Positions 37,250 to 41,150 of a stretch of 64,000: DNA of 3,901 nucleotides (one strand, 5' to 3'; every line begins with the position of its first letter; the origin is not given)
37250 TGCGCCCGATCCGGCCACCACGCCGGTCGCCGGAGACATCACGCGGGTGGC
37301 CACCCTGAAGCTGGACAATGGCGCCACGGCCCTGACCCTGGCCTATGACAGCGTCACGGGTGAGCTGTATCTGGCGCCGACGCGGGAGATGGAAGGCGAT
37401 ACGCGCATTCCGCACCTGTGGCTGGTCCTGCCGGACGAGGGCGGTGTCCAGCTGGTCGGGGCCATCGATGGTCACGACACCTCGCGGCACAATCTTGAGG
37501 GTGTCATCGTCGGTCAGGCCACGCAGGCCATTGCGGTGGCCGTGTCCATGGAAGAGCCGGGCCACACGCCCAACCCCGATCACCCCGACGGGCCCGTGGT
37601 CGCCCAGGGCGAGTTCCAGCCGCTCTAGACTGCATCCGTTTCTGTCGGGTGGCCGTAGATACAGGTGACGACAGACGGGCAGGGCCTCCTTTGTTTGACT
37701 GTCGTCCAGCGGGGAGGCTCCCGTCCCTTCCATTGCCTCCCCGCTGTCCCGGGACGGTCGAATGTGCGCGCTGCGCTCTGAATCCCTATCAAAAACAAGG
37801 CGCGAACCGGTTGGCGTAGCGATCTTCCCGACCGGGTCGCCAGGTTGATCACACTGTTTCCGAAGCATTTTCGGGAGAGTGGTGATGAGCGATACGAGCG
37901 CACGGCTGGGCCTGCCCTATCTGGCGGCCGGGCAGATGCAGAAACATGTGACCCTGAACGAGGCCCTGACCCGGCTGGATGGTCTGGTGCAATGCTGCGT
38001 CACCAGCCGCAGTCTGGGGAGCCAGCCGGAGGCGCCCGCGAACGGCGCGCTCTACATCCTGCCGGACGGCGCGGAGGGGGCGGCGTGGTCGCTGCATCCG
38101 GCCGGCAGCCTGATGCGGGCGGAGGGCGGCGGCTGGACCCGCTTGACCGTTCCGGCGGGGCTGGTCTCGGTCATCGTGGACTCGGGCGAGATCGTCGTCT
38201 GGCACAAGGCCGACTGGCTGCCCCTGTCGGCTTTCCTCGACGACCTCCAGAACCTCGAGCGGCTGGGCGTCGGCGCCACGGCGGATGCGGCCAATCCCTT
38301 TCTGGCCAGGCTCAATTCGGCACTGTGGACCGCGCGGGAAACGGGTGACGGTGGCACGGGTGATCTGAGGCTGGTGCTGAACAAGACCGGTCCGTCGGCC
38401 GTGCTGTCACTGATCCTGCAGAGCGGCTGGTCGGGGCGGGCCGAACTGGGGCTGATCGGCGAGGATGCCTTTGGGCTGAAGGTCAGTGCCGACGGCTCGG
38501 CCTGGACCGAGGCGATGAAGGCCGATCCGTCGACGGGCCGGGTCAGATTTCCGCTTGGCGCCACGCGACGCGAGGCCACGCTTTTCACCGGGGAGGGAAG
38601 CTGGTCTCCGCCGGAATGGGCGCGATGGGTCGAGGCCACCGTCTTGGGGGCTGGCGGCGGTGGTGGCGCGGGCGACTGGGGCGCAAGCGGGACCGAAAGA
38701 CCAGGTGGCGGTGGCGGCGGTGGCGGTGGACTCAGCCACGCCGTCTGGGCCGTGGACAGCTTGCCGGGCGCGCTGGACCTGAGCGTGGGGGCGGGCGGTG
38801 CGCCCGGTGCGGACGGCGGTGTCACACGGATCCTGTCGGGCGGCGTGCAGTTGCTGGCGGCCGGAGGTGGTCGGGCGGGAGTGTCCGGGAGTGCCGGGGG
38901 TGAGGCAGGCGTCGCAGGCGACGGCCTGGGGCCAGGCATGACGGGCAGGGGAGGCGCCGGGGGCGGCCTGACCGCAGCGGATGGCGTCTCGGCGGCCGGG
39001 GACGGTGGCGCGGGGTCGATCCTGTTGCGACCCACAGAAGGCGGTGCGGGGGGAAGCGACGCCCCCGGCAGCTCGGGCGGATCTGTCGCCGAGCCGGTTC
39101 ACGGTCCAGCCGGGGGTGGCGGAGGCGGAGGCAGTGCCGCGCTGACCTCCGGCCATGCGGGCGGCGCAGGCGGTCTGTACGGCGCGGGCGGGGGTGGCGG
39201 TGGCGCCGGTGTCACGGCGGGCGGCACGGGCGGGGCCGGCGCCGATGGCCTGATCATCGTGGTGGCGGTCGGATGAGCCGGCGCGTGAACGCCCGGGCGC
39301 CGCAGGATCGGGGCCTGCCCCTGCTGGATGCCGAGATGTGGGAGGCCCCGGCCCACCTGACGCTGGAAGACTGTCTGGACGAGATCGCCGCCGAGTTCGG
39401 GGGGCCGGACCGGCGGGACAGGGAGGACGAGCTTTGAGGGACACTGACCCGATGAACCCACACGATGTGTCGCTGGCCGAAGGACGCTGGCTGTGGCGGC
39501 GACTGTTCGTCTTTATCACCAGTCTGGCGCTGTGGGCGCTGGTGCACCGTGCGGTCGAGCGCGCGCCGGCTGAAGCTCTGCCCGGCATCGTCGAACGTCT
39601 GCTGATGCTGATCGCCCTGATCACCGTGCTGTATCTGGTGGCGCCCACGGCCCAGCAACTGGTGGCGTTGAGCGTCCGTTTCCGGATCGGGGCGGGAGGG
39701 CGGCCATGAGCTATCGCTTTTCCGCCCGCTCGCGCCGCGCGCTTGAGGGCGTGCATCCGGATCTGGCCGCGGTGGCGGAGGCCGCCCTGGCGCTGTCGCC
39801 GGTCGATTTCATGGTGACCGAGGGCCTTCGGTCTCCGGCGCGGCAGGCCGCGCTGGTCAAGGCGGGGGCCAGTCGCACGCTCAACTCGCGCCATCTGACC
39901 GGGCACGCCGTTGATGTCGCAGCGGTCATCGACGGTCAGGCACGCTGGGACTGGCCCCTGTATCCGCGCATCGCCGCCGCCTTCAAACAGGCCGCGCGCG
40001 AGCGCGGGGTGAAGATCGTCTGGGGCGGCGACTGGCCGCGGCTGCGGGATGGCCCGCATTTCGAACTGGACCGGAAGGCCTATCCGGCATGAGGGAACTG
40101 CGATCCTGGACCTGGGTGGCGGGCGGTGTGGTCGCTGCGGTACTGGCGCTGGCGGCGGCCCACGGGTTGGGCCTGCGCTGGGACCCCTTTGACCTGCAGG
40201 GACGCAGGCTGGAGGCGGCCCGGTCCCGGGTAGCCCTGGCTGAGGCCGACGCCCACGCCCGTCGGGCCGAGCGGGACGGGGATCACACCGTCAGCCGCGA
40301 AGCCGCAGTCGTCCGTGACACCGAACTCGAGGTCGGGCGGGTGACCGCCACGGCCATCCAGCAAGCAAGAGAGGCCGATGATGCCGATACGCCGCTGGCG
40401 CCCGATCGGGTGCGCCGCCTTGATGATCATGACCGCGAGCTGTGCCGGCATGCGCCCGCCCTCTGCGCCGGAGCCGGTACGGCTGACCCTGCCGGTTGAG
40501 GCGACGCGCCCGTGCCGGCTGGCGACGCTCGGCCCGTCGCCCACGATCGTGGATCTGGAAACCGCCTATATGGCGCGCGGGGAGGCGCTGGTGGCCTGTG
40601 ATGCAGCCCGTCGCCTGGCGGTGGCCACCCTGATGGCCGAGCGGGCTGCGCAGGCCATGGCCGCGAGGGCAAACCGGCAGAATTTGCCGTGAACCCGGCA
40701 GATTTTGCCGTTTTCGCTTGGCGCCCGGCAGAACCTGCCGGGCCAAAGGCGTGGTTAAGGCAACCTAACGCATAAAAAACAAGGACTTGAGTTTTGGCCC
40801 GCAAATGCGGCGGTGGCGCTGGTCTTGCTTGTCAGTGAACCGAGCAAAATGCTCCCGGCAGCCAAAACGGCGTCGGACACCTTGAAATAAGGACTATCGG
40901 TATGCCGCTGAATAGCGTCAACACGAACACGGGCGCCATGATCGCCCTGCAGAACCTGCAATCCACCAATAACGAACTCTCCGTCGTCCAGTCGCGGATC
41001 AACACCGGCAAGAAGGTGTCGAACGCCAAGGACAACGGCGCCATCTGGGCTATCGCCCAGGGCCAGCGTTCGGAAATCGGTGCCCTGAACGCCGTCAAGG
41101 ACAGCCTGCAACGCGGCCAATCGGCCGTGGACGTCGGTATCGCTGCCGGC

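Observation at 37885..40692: Stand-alone tail-fibre plus complete lysis cassette with no prophage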

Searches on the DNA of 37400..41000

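Call 90: search_rna_families(source=window, start=37400, end=41000, threshold=evalue, max_evalue=1)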
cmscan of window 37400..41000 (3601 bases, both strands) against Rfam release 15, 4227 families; matches with E-value up to 1: 0.
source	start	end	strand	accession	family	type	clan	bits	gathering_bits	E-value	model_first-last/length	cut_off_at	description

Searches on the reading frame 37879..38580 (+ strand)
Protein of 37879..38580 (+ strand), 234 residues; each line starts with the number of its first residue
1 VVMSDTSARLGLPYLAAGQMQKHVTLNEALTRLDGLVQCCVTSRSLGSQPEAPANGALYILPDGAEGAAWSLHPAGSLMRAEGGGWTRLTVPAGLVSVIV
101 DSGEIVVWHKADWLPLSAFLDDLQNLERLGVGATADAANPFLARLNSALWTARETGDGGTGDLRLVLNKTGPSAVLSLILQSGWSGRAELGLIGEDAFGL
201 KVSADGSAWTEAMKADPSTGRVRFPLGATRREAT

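Call 59: search_dna_similar(query=window:37879-38580:+, collection=phages, mode=protein, max_rows=15)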
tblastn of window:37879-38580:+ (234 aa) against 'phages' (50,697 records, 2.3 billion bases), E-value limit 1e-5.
Records with a match: 53; places in all: 55; records where one place covers at least 80% of the query: 10.
Best place of each record, by identity: <60% 53.
By first word of the organism name: Rhodobacter 42; Dinoroseobacter 3; Alteromonas 3; Paracoccus 2; Roseobacter 2; Caudoviricetes 1.
By host as written in the record: Rhodobacter capsulatus YW1 41; Alteromonas macleodii ATCC 27126 3; Paracoccus marcusii JL-65 2; Roseobacter denitrificans OCh 114 2; Dinoroseobacter shibae DFL12T 2; Dinoroseobacter shibae DFL12 1; - 1; Rhodobacter capsulatus SB1003 1.
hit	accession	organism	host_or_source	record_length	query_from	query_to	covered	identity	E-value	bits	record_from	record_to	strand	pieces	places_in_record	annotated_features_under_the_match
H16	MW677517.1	Rhodobacter phage RcKemmy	Rhodobacter capsulatus YW1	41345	3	227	90%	38.3%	4e-12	123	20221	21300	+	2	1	22: hypothetical protein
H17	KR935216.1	Rhodobacter phage RcRhea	Rhodobacter capsulatus YW1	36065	9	227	94%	36.7%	1e-28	119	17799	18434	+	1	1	hypothetical protein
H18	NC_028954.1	Rhodobacter phage RcRhea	Rhodobacter capsulatus YW1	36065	9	227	94%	36.7%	1e-28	119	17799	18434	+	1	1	hypothetical protein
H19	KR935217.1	Rhodobacter phage RcCronus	Rhodobacter capsulatus YW1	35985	9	227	94%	36.7%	1e-28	119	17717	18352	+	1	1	hypothetical protein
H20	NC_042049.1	Rhodobacter phage RcCronus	Rhodobacter capsulatus YW1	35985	9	227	94%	36.7%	1e-28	119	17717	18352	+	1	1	hypothetical protein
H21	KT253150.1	Rhodobacter phage RcSaxon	Rhodobacter capsulatus YW1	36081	9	227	94%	36.7%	3e-24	106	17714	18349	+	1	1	hypothetical protein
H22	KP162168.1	Paracoccus phage vB_PmaS-R3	Paracoccus marcusii JL-65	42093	2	223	95%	35.2%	1e-22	101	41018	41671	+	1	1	ribonuclease III | gene transfer agent-like protein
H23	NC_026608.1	Paracoccus phage vB_PmaS-R3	Paracoccus marcusii JL-65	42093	2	223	95%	35.2%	1e-22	101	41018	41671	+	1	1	ribonuclease III | tail protein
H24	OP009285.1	Rhodobacter phage RcRudolph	Rhodobacter capsulatus YW1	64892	2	230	92%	34.7%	6e-8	113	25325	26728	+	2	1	hypothetical protein | GTA TIM-barrel-like domain protein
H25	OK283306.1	Roseobacter phage RDJL6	Roseobacter denitrificans OCh 114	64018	6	225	94%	25.7%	4e-9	62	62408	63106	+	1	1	ribonuclease III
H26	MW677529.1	Rhodobacter phage RcZahn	Rhodobacter capsulatus YW1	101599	2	125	53%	42.7%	5e-15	79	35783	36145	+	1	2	34: hypothetical protein | 33: GTA TIM barrel-like domain protein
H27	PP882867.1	Dinoroseobacter phage vB_DshS_R26L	Dinoroseobacter shibae DFL12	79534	86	225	60%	33.8%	1e-7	58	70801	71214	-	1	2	hypothetical protein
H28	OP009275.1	Rhodobacter phage RcKvothe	Rhodobacter capsulatus YW1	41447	3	116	49%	39.7%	6e-13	73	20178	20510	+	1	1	hypothetical protein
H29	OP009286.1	Rhodobacter phage RcSwan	Rhodobacter capsulatus YW1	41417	3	116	49%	39.7%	6e-13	73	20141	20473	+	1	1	hypothetical protein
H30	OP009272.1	Rhodobacter phage RcKai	Rhodobacter capsulatus YW1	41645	3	116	49%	39.7%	7e-13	73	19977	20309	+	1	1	hypothetical protein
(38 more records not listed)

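Call 60: get_annotated_region(hit=H18, flank=6000)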
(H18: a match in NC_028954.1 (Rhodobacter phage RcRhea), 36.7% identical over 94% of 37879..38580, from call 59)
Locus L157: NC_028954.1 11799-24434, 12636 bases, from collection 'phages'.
description: Rhodobacter phage RcRhea, complete genome.
organism: Rhodobacter phage RcRhea (NCBI taxid 1662332)
taxonomy: Viruses; Duplodnaviria; Heunggongvirae; Uroviricota; Caudoviricetes; Cronusvirus; Cronusvirus cronus
host: Rhodobacter capsulatus YW1; source: water; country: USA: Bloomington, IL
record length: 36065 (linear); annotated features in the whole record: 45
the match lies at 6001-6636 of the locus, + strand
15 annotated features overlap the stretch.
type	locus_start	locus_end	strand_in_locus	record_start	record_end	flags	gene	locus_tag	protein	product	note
CDS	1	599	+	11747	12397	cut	-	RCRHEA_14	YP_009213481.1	glycoside hydrolase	Tail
CDS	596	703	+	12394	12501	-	-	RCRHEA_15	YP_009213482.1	hypothetical protein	-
CDS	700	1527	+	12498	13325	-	-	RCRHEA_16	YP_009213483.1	tail assembly protein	Minor tail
CDS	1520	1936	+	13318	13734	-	-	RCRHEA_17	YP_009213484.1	minor tail protein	Cell wall peptidase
CDS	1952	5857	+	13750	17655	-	-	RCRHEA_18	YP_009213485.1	tail protein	Tail; Gene transfer agent GTA domain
CDS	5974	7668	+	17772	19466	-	-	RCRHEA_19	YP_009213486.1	hypothetical protein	-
CDS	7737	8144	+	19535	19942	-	-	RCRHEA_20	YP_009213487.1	minor tail protein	Minor tail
CDS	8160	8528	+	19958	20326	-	-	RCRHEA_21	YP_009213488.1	hypothetical protein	-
CDS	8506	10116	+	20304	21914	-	-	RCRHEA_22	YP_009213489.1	DNA transfer protein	-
CDS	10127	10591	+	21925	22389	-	-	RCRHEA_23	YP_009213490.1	single-stranded DNA-binding protein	Single-stranded DNA-binding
CDS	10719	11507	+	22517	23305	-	-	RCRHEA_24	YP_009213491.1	hypothetical protein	-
CDS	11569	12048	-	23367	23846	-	-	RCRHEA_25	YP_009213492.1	hypothetical protein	-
CDS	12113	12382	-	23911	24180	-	-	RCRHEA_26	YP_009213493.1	hypothetical protein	-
CDS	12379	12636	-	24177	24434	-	-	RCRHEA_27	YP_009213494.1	hypothetical protein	-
CDS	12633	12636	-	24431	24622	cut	-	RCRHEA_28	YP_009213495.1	hypothetical protein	-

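Call 61: get_annotated_region(hit=H23, flank=6000)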
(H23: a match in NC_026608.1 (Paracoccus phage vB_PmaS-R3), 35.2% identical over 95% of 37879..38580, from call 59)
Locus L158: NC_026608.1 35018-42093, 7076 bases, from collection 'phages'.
description: Paracoccus phage vB_PmaS-R3, complete genome.
organism: Paracoccus phage vB_PmaS-R3 (NCBI taxid 2494563)
taxonomy: Viruses; Duplodnaviria; Heunggongvirae; Uroviricota; Caudoviricetes
host: Paracoccus marcusii JL-65; source: -; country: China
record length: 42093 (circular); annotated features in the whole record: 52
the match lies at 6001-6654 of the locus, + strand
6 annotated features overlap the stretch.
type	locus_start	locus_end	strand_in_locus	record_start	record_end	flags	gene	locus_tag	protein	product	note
CDS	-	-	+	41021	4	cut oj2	-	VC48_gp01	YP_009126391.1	ribonuclease III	-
CDS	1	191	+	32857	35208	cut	-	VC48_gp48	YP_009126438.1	tail length tape measure protein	-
CDS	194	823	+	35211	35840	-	-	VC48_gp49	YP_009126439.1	glycoside hydrolase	-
CDS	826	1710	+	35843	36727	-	-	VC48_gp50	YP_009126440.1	tail assembly protein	-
CDS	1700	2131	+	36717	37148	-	-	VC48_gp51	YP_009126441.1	minor tail protein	phage cell wall peptidase, NlpC/P60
CDS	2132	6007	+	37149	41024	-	-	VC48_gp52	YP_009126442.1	tail protein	gene transfer agent (GTA) like protein gp15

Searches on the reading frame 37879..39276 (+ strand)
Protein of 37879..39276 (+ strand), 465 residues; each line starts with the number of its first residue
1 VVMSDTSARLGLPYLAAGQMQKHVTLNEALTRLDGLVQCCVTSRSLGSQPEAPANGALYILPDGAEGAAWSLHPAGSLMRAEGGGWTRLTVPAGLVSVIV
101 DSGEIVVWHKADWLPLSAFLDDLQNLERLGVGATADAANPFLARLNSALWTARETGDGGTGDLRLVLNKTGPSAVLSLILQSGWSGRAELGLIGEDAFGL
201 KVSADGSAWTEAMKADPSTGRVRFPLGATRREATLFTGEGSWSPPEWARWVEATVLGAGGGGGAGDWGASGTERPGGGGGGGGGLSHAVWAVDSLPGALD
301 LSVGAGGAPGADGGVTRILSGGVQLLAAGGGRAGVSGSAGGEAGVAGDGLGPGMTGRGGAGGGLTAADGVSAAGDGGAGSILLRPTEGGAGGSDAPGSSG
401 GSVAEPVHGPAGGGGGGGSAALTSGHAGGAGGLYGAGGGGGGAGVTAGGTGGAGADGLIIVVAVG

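Call 4: search_protein_families(library=pfam, proteins=[window:37879-39276:+], max_evalue=0.1)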
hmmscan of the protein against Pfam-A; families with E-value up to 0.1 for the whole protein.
window:37879-39276:+ (465 aa): 2 families
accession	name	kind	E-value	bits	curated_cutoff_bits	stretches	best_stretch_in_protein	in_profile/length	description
PF10983.13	DUF2793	-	7.1e-21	74.3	27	1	27-113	2-86/87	Protein of unknown function (DUF2793)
PF21722.4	Gly_rich_2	-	4.6e-06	27.2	24.3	1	237-463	3-225/226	Glycine-rich domain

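Call 5: search_protein_families(library=phrogs, proteins=[window:37879-39276:+], max_evalue=0.1)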
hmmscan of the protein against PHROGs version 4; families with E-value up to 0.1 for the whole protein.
window:37879-39276:+ (465 aa): 9 families
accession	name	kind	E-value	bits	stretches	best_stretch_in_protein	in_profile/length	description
phrog_25093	-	unknown function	4.2e-32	112.7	1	7-228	8-222/564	-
phrog_13925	-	unknown function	6.3e-27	95.3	2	5-120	2-115/640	-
phrog_15388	-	unknown function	3.3e-23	83.6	1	5-207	2-204/345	-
phrog_5363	-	unknown function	5.7e-16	60.1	1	3-117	4-117/245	-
phrog_356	-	tail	4.2e-07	29.7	1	235-392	665-830/924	minor tail protein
phrog_7049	-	tail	0.0046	17.5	1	20-118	20-116/246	tail fiber protein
phrog_863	-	tail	0.0066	16.4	0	231-461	398-601/690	tail fiber assembly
phrog_12500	-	tail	0.024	15.4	1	247-339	59-161/197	minor tail protein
phrog_754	-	tail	0.03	14.9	0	251-460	70-321/325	minor tail protein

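Call 53: search_solved_structures(query=window:37879-39276:+, max_evalue=1, show_alignments=1)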
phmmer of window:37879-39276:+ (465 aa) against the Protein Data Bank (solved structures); distinct sequences matched with E-value up to 1: 1.
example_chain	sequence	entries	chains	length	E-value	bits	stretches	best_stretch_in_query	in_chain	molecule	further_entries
8gtc_S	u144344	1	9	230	1.6e-11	46.9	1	10-119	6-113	Ribonuclease III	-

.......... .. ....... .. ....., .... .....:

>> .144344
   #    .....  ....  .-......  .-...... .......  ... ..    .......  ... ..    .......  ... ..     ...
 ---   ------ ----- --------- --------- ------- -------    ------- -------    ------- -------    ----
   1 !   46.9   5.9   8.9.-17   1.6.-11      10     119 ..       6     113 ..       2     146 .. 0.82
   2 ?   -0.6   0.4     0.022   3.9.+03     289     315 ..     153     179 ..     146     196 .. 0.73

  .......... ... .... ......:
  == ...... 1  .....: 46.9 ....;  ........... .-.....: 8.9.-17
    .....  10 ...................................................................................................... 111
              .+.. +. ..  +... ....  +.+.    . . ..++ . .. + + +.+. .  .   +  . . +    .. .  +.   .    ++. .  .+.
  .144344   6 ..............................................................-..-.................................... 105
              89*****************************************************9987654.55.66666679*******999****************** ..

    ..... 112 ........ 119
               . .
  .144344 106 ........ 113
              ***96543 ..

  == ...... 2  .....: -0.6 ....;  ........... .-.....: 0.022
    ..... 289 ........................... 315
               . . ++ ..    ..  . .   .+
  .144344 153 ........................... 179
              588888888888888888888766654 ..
